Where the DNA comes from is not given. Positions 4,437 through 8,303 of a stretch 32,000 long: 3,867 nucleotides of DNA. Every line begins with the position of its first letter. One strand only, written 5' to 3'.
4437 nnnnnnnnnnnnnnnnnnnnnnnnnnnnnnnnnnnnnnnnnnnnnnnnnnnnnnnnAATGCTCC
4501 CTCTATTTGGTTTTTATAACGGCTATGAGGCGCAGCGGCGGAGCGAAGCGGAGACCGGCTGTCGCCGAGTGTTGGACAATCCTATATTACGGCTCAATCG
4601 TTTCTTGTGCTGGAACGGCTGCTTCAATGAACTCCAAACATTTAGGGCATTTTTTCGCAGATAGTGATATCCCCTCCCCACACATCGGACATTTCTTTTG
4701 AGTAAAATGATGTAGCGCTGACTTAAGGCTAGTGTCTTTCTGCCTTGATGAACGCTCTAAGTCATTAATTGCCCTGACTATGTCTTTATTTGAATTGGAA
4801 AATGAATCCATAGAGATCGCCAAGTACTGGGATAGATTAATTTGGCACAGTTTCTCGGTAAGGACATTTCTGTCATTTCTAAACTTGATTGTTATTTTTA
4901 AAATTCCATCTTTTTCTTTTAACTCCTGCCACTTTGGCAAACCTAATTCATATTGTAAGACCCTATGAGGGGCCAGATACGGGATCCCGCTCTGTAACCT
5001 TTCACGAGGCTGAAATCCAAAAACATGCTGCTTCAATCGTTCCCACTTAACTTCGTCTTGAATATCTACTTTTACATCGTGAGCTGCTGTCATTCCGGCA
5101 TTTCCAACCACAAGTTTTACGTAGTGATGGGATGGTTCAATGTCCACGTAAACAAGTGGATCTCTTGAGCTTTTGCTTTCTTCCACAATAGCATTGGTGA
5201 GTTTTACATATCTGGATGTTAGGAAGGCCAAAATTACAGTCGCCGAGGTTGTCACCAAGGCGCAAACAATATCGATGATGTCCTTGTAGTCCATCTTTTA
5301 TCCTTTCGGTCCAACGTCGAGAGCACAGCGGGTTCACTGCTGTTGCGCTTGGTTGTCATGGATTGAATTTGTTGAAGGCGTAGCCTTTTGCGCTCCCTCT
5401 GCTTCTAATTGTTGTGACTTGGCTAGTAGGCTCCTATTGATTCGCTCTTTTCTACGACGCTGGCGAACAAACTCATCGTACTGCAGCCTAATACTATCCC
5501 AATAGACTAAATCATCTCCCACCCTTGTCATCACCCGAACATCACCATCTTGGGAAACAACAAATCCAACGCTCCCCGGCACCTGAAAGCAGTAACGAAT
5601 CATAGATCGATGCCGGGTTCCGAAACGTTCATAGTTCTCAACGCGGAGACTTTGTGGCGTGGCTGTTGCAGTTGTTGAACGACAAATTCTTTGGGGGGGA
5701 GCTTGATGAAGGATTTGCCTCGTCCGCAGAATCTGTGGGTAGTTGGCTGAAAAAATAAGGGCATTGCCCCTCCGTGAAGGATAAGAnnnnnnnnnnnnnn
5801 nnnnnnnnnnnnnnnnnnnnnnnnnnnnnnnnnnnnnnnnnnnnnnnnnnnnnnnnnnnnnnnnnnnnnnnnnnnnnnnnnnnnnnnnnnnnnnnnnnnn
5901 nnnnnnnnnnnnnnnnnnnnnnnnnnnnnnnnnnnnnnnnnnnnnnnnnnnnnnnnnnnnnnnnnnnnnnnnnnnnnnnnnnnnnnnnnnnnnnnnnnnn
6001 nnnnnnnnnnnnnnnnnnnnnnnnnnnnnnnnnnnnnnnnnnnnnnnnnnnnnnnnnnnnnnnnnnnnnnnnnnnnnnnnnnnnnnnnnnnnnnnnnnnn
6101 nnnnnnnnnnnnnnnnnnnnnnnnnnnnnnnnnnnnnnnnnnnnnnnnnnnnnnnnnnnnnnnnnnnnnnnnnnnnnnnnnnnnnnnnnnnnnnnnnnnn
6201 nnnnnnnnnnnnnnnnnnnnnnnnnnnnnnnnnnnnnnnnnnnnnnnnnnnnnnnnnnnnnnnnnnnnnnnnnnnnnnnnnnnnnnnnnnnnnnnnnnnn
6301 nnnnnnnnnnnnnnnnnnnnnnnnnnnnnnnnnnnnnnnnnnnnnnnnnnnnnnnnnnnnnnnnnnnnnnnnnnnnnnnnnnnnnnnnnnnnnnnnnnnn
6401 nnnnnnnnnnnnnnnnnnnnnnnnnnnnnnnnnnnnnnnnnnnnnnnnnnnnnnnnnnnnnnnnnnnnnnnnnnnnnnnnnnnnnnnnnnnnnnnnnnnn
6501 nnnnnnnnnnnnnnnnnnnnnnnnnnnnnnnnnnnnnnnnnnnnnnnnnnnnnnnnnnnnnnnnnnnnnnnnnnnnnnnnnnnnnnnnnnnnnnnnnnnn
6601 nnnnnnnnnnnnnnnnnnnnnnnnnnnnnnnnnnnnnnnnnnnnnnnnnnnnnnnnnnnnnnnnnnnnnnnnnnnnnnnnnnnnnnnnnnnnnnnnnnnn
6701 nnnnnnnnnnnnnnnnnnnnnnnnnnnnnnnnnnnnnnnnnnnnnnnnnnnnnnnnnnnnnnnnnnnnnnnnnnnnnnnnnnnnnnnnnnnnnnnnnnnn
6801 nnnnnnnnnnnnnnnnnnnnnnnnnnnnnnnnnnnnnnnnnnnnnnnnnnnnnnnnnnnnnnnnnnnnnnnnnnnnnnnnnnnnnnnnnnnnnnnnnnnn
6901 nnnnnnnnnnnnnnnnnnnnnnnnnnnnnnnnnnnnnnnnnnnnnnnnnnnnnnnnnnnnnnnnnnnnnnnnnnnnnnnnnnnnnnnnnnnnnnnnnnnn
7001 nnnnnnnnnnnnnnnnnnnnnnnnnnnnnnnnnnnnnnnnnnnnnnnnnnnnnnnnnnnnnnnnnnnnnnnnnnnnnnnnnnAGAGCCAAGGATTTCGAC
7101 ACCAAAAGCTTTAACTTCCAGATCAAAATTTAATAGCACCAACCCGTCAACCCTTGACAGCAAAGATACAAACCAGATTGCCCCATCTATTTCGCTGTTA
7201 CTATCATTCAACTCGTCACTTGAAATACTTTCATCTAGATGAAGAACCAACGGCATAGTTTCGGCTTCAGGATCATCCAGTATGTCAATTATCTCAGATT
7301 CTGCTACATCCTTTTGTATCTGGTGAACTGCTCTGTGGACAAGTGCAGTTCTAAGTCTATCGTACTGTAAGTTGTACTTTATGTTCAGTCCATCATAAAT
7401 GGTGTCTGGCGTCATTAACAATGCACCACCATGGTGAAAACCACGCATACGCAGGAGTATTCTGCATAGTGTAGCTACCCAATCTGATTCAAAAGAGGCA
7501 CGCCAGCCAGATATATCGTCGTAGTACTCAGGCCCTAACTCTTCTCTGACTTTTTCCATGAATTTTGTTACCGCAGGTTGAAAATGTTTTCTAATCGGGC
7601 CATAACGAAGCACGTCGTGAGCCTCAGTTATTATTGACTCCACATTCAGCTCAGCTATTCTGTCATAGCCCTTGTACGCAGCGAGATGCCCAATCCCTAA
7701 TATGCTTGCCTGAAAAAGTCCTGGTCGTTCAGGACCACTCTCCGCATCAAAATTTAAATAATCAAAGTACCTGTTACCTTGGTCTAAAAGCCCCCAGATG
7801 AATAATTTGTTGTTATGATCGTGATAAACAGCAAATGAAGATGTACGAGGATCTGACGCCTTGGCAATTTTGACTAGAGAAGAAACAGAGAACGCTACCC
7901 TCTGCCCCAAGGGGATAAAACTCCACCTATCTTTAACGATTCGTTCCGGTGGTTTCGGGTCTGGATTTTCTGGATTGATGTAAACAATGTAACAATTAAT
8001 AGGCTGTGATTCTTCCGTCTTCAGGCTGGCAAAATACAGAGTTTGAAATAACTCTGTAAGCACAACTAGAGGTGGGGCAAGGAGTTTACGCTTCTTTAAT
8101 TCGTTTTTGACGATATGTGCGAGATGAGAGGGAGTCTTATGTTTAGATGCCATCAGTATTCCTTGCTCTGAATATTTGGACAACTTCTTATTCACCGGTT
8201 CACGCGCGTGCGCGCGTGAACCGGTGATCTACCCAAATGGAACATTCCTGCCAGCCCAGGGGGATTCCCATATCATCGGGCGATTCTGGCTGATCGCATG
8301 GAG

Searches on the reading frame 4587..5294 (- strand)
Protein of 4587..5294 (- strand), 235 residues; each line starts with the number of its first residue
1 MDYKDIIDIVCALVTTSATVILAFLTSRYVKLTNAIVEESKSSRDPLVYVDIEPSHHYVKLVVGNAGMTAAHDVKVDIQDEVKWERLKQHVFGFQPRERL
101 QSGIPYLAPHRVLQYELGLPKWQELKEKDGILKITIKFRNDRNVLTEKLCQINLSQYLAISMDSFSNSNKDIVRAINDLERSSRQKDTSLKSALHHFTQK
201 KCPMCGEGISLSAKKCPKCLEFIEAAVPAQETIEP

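Call 6: search_protein_families(library=pfam, max_evalue=0.01, proteins=[window:4587-5294:-])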
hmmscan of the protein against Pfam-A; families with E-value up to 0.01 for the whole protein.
window:4587-5294:- (235 aa): 3 families
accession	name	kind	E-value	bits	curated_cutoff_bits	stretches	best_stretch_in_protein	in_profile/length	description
PF10571.15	UPF0547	-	0.00044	20.8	29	1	200-219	1-20/26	Uncharacterised protein family UPF0547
PF13240.11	Zn_Ribbon_1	-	0.00051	20.2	25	1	201-219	1-19/23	zinc-ribbon domain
PF12773.13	DZR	-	0.0066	17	27.3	0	199-219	24-44/45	Double zinc ribbon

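Call 7: search_protein_families(library=padloc, max_evalue=0.01, proteins=[window:4587-5294:-])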
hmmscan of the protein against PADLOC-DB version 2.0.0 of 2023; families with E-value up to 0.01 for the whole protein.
window:4587-5294:- (235 aa): 0 families

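Call 8: search_protein_families(library=ncbifam, max_evalue=1, proteins=[window:4587-5294:-])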
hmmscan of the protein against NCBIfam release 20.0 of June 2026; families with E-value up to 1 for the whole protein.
window:4587-5294:- (235 aa): 1 family
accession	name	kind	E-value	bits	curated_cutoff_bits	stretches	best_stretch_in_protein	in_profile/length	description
NF053632.1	heli_RadD_YejH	equivalog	0.068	11.5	720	1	187-222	417-452/573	DNA repair helicase RadD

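Call 25: find_homologous_proteins(query=window:4587-5294:-)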
Query window:4587-5294:- (235 aa): 3 proteins with E <= 0.001 among 219 candidates.
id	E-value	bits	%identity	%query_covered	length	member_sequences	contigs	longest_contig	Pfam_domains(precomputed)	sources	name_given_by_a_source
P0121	1.9e-152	523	100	100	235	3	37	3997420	-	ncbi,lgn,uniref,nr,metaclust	ncbi:hypothetical protein GeomeDRAFT_3314 [Geobacter metallireducens RCH3]|uniref:Uncharacterized pr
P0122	1.3e-132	458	84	100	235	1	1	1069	-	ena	-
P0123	1.1e-120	419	79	100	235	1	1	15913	-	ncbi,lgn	ncbi:MAG TPA: zinc ribbon domain-containing protein [Geobacteraceae bacterium]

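Call 31: find_encoding_contigs(protein=P0123, flank=8000, max_places=4)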
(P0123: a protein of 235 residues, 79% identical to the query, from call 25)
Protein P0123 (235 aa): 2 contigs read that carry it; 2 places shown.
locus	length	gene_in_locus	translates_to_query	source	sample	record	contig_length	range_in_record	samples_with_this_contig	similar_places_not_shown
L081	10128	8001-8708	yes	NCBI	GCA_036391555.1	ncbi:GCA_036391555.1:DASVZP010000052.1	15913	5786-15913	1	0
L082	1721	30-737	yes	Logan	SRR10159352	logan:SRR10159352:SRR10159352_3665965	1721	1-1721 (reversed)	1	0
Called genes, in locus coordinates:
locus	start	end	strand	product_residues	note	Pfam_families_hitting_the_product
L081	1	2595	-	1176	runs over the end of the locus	PF02463:SMC_N, PF13175:AAA_15, PF13304:AAA_21 (weak), PF13476:AAA_23, PF06470:SMC_hinge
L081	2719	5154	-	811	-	PF00512:HisKA (faint), PF00989:PAS (faint), PF08448:PAS_4, PF13426:PAS_9 (weak), PF08447:PAS_3, PF01590:GAF, PF13185:GAF_2, PF02518:HATPase_c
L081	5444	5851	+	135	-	PF01814:Hemerythrin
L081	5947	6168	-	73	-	PF01106:NifU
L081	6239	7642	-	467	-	PF00206:Lyase_1, PF10415:FumaraseC_C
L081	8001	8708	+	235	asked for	-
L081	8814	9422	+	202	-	-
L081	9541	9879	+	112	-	PF05534:HicB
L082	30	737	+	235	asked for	-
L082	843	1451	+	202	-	-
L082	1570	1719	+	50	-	?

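Call 32: find_encoding_contigs(protein=P0121, flank=6000, max_places=6)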
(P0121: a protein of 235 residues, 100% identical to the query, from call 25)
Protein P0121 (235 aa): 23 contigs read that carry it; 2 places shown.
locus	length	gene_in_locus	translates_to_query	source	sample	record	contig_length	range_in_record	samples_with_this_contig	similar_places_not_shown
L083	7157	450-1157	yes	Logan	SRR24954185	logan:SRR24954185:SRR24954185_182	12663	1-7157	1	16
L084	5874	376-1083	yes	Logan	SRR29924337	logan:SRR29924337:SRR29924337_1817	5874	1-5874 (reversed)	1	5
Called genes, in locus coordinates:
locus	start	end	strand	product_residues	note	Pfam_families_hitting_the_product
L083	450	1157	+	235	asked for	-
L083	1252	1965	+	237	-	PF00702:Hydrolase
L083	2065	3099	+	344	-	PF13187:Fer4_9 (faint), PF12838:Fer4_7 (faint), PF13484:Fer4_16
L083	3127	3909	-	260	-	PF00528:BPD_transp_1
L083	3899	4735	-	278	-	PF00005:ABC_tran, PF13304:AAA_21 (faint)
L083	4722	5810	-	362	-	PF13379:NMT1_2, PF12974:Phosphonate-bd, PF09084:NMT1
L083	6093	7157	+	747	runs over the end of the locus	PF04333:MlaA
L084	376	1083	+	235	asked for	-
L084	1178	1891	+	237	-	PF00702:Hydrolase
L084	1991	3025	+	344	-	PF13187:Fer4_9 (faint), PF12838:Fer4_7 (faint), PF13484:Fer4_16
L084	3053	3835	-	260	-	PF00528:BPD_transp_1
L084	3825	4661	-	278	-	PF00005:ABC_tran, PF13304:AAA_21 (faint)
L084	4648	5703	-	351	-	PF13379:NMT1_2, PF12974:Phosphonate-bd, PF09084:NMT1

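Call 46: search_protein_representatives(protein=window:4587-5294:-)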
Query: 235 residues. Proteins with E-value up to 0.001 (for the whole library): 243; up to 1e-10: 147; up to 1e-30: 25. The best 150 are listed.
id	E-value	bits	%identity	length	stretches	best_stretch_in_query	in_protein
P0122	4.0e-133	458.1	84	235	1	1-235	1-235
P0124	3.1e-41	157.6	38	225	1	5-224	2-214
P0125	1.8e-39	151.8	35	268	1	7-226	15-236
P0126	2.4e-39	151.4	39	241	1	11-225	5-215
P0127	1.4e-37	145.7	37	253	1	7-229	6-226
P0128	5.9e-37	143.6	36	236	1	9-224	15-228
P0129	8.6e-37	143.1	37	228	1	6-226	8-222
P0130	2.7e-36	141.5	40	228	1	8-228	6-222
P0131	1.6e-35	138.9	32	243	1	3-226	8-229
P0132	2.1e-35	138.6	36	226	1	8-225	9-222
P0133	6.5e-35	136.9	34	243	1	11-226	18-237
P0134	7.5e-35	136.8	35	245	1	7-226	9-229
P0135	1.5e-34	135.8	36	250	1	9-226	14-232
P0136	3.2e-34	134.7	34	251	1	6-230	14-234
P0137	5.9e-34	133.8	37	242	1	8-229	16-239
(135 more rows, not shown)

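Call 49: find_encoding_contigs(protein=P0124, flank=6000, max_places=3)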
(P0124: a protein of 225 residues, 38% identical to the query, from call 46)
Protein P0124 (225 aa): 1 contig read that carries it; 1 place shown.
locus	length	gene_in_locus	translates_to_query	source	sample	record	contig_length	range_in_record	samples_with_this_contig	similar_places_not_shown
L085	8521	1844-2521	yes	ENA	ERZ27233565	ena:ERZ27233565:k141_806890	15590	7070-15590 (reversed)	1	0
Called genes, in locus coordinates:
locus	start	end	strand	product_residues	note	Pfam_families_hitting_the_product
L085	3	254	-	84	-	?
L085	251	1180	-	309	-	PF03279:Lip_A_acyltrans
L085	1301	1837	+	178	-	PF21349:RUBY_RBDX (weak), PF02915:Rubrerythrin (weak), PF13668:Ferritin_2 (weak)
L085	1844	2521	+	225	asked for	-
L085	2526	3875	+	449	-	PF02878:PGM_PMM_I, PF02879:PGM_PMM_II, PF02880:PGM_PMM_III, PF00408:PGM_PMM_IV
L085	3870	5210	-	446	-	PF13091:PLDc_2, PF00614:PLDc, PF13091:PLDc_2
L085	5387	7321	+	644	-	PF00111:Fer2, PF17650:RACo_linker, PF17651:Raco_middle, PF14574:RACo_C_ter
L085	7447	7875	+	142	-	PF01978:TrmB (faint), PF22381:Staph_reg_Sar_Rot, PF12802:MarR_2, PF01047:MarR, PF13412:HTH_24 (weak), PF22166:WHD_ArnR1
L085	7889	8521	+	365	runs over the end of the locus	PF00364:Biotin_lipoyl (faint), PF25917:BSH_RND, PF25919:BSH_CusB (weak), PF25973:BSH_CzcB (weak), PF25984:BSH_YknX (faint), PF25881:HH_YBHG (weak), PF25954:Beta-barrel_RND_2, PF25963:Beta-barrel_AAEA (weak)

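Call 54: find_related_loci(query=A4, collection=metagenome_contigs, flank=6000)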
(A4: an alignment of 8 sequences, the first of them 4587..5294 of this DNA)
Query A4 (235 aa) in metagenome_contigs; peptide patterns used: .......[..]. (x = any residue, [..] = any of these).
52 stretches matched a pattern; 22 encode a relative of the query (tblastn E <= 1e-3); 22 distinct loci.
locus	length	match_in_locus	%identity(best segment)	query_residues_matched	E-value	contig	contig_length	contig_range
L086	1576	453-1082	44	12-223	8e-48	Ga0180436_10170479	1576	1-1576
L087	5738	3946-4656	34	1-226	7e-43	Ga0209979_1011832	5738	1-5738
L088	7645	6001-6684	32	1-228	1e-41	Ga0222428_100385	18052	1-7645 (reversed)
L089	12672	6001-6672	31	1-224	6e-40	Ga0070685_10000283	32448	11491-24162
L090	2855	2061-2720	33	7-223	3e-39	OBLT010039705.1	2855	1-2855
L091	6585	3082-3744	33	2-223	2e-37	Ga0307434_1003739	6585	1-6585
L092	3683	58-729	34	7-228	2e-35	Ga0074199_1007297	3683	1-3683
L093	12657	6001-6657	32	1-223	7e-33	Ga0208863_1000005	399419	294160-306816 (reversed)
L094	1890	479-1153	34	2-227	3e-31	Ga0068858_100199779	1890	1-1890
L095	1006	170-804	44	12-223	2e-33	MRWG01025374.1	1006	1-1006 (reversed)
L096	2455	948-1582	44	12-223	2e-33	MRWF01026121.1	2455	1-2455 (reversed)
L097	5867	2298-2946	43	7-224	2e-38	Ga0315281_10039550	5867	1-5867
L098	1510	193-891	29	5-235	7e-19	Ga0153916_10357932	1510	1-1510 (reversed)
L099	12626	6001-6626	34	11-223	2e-31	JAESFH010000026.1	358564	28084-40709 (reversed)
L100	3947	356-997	27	3-225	7e-15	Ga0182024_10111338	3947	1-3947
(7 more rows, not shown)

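Call 91: find_related_loci(query=A4, collection=viral_contigs, flank=8000)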
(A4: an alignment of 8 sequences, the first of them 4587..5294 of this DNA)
Query A4 (235 aa) in viral_contigs; peptide patterns used: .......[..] (x = any residue, [..] = any of these).
90 stretches matched a pattern, but none encodes a relative of the query by tblastn (E <= 1e-3).

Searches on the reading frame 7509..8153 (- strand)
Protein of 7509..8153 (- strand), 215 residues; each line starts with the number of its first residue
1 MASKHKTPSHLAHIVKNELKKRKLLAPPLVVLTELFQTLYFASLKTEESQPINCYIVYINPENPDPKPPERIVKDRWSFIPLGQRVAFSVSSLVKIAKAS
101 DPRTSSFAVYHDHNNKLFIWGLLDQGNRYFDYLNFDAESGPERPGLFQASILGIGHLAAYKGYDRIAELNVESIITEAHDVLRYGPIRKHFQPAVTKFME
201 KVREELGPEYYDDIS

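Call 75: predict_structure(alignment_id=A5)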
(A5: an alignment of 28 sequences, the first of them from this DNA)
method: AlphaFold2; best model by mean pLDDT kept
length: 215 residues; sequences in the alignment: 28
mean_pLDDT: 76.2   pTM: 0.69
mean pLDDT of the five models: 76.2, 75.6, 75.6, 75.4, 75.3
residues with pLDDT >= 90: 51; 70-90: 88; 50-70: 54; < 50: 22
segments of 3 or more residues with pLDDT < 50: 1-3, 67-72, 127-136
pLDDT, mean of each block of 10 residues (from residue 1): 69 94 91 95 78 84 56 58 87 85 78 90 61 49 80 88 84 58 66 85 78 52
secondary structure, 60 per line:
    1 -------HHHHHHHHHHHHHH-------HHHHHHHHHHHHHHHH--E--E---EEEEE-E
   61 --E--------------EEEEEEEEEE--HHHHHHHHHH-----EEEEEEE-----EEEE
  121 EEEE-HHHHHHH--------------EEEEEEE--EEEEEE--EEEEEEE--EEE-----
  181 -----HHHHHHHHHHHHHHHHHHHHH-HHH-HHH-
elements in order: H8-21 H29-44 E54-58 E78-87 H90-99 E105-111 E117-124 H126-132 E147-153 E156-161 E164-170 E173-175 H186-206

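Call 78: fold_search(model_id=the predicted structure, library=pdb)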
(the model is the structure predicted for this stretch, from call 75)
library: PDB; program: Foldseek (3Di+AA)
matches with E <= 10: 60; with E <= 0.001: 0
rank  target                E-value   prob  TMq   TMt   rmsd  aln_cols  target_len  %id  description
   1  9y9y_H                8.4e-03  0.89  0.31  0.33  12.5       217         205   13  Crystal structure of DNA integrity scanning protein DisA from Mycobacterium tuberculosis in complex with cyclic di-AMP (released 2025-09-24)
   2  3c1y_A                1.1e-02  0.91  0.32  0.22  11.2       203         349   10  Structure of bacterial DNA damage sensor protein with co-purified and co-crystallized ligand (released 2008-05-06)
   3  9y9y_C                2.0e-02  0.77  0.31  0.22  12.6       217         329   13  Crystal structure of DNA integrity scanning protein DisA from Mycobacterium tuberculosis in complex with cyclic di-AMP (released 2025-09-24)
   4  8ofj_B                1.6e-01  0.38  0.29  0.38  11.5       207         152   11  Mycoplasma pneumoniae CdaM (released 2023-06-21)
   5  8ofj_A                3.3e-01  0.44  0.33  0.43  11.0       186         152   12  Mycoplasma pneumoniae CdaM (released 2023-06-21)
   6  5lgk_C                1.3e+00  0.02  0.10  0.08  14.5       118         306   12  Crystal structure of the human IgE-Fc bound to its B cell receptor derCD23 (released 2017-04-05)
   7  5lgk_A                1.5e+00  0.02  0.10  0.07  15.0       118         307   11  Crystal structure of the human IgE-Fc bound to its B cell receptor derCD23 (released 2017-04-05)
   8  8y81_F                1.9e+00  0.03  0.09  0.07  10.4        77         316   12  Structure of the ige-fc bound to its high affinity receptor fc(epsilon)ri (released 2024-07-10)
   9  6ywx_GG               3.4e+00  0.02  0.14  0.14  18.7       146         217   12  The structure of the mitoribosome from Neurospora crassa with tRNA bound to the E-site (released 2020-11-11)
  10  6v7y_A                3.6e+00  0.07  0.12  0.10  12.8        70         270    8  Human CD1d presenting alpha-Galactosylceramide in complex with VHH nanobody 1D5 (released 2020-09-16)
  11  2a1s_A                3.6e+00  0.02  0.14  0.09  14.9       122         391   10  Crystal structure of native PARN nuclease domain (released 2005-12-20)
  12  6zxw_G                3.8e+00  0.02  0.11  0.08   9.0        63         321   21  Structure of Archaeoglobus fulgidus Trm11-Trm112 m2G10 tRNA methyltransferase complex bound to sinefungin (released 2020-09-23)
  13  6yw5_GG               4.0e+00  0.01  0.14  0.14  18.6       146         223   12  The structure of the small subunit of the mitoribosome from Neurospora crassa (released 2020-11-11)
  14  4gt7_B                4.0e+00  0.01  0.10  0.10  11.3        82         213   12  An engineered disulfide bond reversibly traps the IgE-Fc3-4 in a closed, non-receptor binding conformation (released 2012-09-12)
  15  9iur_A                4.3e+00  0.03  0.11  0.16   4.6        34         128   24  Crystal structure of CcmS from Synechocystis sp. PCC 6803 (released 2025-03-12)
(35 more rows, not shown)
